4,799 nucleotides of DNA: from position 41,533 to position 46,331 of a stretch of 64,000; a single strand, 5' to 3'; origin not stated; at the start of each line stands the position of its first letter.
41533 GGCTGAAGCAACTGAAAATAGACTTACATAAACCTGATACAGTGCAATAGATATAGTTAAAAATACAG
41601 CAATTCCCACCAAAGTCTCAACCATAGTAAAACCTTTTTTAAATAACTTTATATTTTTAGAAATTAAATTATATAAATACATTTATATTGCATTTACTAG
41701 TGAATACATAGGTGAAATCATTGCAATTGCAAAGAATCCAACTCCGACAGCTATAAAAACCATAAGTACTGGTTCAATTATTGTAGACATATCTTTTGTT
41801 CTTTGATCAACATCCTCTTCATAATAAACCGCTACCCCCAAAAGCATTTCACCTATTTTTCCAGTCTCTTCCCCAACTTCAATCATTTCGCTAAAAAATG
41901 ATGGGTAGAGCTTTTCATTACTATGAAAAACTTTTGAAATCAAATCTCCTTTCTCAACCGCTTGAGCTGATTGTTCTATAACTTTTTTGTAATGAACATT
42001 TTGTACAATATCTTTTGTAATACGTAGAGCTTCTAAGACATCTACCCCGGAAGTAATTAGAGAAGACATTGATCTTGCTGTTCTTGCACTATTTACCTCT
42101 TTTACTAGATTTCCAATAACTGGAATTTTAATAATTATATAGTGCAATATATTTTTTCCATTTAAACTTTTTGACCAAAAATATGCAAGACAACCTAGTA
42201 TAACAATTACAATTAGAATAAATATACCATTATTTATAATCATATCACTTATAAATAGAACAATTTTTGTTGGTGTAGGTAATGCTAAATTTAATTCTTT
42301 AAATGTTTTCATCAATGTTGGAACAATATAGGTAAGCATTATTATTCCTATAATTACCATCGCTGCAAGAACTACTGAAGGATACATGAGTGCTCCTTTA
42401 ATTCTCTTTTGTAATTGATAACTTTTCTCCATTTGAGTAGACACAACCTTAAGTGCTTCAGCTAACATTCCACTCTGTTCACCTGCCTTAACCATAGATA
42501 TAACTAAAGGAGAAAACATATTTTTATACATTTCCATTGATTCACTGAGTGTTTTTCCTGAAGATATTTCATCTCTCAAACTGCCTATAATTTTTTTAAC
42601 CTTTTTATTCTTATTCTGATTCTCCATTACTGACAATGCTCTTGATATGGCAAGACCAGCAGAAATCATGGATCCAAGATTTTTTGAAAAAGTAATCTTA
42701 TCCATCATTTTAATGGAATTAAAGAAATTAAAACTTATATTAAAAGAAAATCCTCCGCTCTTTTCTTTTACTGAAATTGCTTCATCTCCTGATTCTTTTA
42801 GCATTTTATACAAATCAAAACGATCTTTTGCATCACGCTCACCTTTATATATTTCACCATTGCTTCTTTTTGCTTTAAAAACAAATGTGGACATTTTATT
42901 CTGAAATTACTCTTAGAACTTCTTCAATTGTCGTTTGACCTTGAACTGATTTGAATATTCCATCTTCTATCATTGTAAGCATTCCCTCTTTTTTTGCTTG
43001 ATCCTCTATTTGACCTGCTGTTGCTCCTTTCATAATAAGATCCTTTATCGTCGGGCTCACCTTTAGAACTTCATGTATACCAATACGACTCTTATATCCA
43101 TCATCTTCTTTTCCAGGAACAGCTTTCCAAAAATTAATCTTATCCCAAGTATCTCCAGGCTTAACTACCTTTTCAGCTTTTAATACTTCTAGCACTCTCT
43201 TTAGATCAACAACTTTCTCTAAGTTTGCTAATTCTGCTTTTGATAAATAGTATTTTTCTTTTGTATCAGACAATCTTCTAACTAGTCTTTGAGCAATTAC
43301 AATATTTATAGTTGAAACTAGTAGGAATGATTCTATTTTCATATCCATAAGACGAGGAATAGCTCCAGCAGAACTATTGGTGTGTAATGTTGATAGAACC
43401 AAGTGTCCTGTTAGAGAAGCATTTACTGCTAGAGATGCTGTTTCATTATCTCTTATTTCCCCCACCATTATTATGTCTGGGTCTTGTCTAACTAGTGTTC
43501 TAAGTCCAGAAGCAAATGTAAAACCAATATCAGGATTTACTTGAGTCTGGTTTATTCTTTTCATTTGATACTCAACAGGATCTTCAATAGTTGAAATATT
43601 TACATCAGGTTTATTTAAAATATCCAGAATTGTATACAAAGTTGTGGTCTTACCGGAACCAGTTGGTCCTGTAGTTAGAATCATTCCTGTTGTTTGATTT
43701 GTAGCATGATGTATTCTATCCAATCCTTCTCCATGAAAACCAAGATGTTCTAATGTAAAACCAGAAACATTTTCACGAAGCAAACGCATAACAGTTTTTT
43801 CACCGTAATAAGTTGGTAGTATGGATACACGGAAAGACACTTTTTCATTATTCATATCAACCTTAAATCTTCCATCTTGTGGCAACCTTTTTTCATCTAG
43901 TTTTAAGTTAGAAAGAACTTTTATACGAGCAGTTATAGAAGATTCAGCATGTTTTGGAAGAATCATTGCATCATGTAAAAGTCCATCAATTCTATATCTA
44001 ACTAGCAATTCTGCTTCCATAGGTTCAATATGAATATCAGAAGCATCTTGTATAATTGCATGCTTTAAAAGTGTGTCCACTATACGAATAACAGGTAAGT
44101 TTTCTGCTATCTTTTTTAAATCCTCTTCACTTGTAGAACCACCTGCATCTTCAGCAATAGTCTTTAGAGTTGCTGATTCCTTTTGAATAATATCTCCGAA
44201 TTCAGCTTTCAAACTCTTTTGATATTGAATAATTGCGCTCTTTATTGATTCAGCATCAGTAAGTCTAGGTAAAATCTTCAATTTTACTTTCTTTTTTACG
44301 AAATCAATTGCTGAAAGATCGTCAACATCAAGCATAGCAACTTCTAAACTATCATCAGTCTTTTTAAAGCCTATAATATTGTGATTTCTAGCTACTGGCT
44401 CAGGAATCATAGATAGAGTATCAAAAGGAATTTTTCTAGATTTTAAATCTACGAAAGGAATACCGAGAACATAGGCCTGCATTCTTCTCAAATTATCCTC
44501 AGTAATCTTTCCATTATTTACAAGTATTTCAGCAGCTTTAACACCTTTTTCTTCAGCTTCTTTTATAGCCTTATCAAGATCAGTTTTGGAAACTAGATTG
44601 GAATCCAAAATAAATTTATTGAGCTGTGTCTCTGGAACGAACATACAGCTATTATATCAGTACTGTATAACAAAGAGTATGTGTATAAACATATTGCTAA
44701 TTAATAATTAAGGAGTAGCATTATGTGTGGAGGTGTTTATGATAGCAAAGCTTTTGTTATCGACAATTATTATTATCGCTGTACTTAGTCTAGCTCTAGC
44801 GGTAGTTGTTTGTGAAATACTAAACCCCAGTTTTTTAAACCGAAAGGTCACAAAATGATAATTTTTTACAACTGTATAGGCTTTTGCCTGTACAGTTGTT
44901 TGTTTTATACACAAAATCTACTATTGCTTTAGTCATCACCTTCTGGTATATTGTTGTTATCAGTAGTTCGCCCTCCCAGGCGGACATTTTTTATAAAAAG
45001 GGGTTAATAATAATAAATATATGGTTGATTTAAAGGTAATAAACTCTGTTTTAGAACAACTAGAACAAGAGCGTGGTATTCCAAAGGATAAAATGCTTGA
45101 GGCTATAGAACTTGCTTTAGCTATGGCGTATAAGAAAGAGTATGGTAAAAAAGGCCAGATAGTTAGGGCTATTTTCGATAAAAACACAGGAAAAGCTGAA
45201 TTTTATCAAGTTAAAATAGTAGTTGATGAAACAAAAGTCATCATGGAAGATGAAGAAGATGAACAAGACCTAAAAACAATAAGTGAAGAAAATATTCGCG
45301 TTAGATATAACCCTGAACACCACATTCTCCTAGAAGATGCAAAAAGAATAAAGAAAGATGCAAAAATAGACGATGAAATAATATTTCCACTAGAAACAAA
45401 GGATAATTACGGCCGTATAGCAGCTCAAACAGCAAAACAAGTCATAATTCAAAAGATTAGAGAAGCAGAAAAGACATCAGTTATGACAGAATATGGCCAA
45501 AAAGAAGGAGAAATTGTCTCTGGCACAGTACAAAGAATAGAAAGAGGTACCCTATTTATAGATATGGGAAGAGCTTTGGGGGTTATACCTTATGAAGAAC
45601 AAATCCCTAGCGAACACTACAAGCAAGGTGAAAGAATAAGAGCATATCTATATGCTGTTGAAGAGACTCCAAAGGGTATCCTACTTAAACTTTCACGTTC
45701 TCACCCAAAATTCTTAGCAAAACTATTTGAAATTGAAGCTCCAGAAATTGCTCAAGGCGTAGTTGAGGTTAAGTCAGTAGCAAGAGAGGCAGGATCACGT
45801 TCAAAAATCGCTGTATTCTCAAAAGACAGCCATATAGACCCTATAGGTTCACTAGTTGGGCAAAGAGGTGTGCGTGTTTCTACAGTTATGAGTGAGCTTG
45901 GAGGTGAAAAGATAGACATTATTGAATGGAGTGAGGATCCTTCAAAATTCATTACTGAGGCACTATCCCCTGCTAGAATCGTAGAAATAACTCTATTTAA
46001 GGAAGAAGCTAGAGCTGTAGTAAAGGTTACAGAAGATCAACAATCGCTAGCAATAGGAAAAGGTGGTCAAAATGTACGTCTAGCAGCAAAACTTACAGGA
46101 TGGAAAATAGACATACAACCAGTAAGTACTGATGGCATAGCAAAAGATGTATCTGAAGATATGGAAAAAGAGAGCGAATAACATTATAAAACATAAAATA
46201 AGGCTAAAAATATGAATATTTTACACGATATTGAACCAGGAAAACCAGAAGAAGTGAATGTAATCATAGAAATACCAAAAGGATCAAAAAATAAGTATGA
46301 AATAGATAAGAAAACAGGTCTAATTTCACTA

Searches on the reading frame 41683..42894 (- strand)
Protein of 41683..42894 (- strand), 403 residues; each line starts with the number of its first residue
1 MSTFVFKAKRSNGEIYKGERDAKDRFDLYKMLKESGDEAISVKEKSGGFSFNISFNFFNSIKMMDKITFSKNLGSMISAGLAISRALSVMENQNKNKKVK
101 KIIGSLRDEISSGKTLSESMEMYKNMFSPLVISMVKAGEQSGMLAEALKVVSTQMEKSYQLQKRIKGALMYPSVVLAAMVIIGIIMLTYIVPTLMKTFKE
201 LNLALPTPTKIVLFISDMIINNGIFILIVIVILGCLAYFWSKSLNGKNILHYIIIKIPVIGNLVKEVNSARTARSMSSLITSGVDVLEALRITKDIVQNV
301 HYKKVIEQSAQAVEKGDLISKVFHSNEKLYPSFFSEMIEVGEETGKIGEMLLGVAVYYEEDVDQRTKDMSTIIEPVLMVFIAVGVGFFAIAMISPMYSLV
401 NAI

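Call 13: search_protein_families(library=pfam, proteins=[window:41683-42894:-])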
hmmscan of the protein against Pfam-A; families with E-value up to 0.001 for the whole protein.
window:41683-42894:- (403 aa): 1 family
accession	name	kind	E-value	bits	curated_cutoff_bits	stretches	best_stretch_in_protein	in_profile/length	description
PF00482.28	T2SSF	-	1.3e-52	177.5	25.2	2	69-192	1-125/125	Type II secretion system (T2SS), protein F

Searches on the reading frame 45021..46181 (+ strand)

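Call 13: search_protein_families(library=pfam, proteins=[window:45021-46181:+])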
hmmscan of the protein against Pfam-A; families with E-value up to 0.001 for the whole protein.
window:45021-46181:+ (386 aa): 6 families
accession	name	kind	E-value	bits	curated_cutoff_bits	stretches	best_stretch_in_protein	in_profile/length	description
PF08529.16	NusA_N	-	8.7e-32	110.3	23.8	1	9-151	4-118/119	NusA N-terminal domain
PF13184.12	KH_5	-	1.8e-29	102.1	27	1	257-324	1-68/69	NusA-like KH domain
PF00575.29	S1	-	4.4e-09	37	22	1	161-222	3-71/74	S1 RNA binding domain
PF23095.1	KH_NusA_C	-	7.1e-07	29.6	34.2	1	332-378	1-47/59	Transcription termination/antitermination protein NusA, KH domain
PF10246.15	MRP-S35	-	0.00022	21.6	25.1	1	152-214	13-75/105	Mitochondrial ribosomal protein MRP-S35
PF00013.35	KH_1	-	0.00028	21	21.5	0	334-369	4-38/66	KH domain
